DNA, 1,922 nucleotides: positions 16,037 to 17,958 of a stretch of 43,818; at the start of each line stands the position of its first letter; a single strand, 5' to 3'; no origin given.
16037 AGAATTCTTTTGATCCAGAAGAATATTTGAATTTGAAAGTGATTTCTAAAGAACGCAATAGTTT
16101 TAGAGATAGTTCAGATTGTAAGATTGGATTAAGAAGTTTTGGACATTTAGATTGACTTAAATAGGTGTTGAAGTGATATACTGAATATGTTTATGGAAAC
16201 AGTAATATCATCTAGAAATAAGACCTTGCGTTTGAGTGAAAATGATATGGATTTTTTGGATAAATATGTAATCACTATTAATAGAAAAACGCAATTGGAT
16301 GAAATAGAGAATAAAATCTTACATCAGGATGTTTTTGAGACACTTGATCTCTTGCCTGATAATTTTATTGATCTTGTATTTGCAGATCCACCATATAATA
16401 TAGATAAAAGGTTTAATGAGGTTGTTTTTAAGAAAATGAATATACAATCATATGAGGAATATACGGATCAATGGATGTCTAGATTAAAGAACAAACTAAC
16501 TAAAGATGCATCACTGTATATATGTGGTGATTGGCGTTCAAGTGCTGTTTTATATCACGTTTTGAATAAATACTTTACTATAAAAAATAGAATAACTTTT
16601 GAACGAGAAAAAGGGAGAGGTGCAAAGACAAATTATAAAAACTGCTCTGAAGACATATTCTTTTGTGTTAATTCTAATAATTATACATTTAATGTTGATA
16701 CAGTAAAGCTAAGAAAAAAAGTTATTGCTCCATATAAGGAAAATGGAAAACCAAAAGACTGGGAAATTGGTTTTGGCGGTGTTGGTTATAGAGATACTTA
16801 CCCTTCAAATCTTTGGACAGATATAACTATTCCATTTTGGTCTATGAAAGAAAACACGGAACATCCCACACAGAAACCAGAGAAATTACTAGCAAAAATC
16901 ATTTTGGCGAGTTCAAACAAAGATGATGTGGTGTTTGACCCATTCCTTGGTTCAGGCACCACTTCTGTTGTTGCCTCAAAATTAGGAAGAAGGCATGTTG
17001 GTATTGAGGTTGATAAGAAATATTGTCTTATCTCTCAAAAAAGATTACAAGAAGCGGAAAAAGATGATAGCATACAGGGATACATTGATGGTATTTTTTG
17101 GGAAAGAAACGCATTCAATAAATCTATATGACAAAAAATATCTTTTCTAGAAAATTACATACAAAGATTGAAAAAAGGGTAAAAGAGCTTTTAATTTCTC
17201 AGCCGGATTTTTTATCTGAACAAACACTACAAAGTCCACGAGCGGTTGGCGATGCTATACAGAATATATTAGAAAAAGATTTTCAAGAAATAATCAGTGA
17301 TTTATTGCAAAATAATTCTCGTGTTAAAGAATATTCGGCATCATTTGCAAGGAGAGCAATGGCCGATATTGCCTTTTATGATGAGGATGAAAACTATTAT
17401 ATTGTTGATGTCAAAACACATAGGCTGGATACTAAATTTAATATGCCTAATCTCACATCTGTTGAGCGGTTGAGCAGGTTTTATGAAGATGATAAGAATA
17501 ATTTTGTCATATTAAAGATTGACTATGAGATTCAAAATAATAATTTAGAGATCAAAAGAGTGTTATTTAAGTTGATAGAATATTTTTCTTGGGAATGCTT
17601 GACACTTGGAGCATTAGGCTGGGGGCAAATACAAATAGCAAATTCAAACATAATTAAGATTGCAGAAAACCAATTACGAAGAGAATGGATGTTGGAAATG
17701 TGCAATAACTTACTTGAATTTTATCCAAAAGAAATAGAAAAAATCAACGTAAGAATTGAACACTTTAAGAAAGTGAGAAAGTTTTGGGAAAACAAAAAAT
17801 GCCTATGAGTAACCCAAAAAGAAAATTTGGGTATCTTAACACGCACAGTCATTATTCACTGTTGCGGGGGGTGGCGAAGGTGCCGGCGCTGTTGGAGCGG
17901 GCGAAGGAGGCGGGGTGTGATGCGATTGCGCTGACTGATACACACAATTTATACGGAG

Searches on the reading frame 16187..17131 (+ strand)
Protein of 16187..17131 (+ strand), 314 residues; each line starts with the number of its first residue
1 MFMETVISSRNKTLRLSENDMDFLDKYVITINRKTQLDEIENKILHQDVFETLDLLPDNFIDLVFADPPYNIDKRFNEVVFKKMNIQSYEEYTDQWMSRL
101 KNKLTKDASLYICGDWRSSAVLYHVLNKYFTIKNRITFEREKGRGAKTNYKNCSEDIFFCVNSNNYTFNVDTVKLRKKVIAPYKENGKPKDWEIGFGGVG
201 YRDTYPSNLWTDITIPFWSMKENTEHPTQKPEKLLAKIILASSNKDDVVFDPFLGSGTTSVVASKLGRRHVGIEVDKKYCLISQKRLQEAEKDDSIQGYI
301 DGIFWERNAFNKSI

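Call 74: search_protein_families(library=pfam, proteins=[window:16187-17131:+], max_evalue=0.1)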
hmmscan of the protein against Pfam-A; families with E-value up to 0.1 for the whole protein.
window:16187-17131:+ (314 aa): 4 families
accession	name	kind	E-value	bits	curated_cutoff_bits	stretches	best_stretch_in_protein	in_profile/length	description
PF01555.25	N6_N4_Mtase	-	6.4e-42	144.4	26.7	1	61-285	1-221/221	DNA methylase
PF02086.21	MethyltransfD12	-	2.7e-05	24.5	22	1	27-91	142-206/253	D12 class N6 adenine-specific DNA methyltransferase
PF03602.21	Cons_hypoth95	-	0.00069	19.8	24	1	36-79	88-132/182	Conserved hypothetical protein 95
PF01170.24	UPF0020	-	0.0014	18.8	22.3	1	240-291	23-74/197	RMKL-like, methyltransferase domain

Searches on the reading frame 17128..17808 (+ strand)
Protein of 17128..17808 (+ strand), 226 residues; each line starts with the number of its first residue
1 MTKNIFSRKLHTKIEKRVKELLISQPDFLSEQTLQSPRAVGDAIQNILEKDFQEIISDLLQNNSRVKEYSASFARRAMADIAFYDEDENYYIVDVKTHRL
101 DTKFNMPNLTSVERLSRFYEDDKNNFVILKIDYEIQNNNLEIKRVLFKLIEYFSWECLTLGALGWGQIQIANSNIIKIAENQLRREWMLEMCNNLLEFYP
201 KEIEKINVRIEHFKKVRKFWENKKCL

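Call 74: search_protein_families(library=pfam, proteins=[window:17128-17808:+], max_evalue=0.1)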
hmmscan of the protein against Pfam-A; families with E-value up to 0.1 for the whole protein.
window:17128-17808:+ (226 aa): 1 family
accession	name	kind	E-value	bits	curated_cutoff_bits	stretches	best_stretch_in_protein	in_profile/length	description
PF10150.14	RNase_E_G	-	0.037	13.9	25.5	1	34-89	87-142/270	Ribonuclease E/G family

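Call 97: search_protein_families(library=ncbifam, proteins=[window:17128-17808:+], max_evalue=1)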
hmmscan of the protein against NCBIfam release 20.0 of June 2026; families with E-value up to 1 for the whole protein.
window:17128-17808:+ (226 aa): 0 families
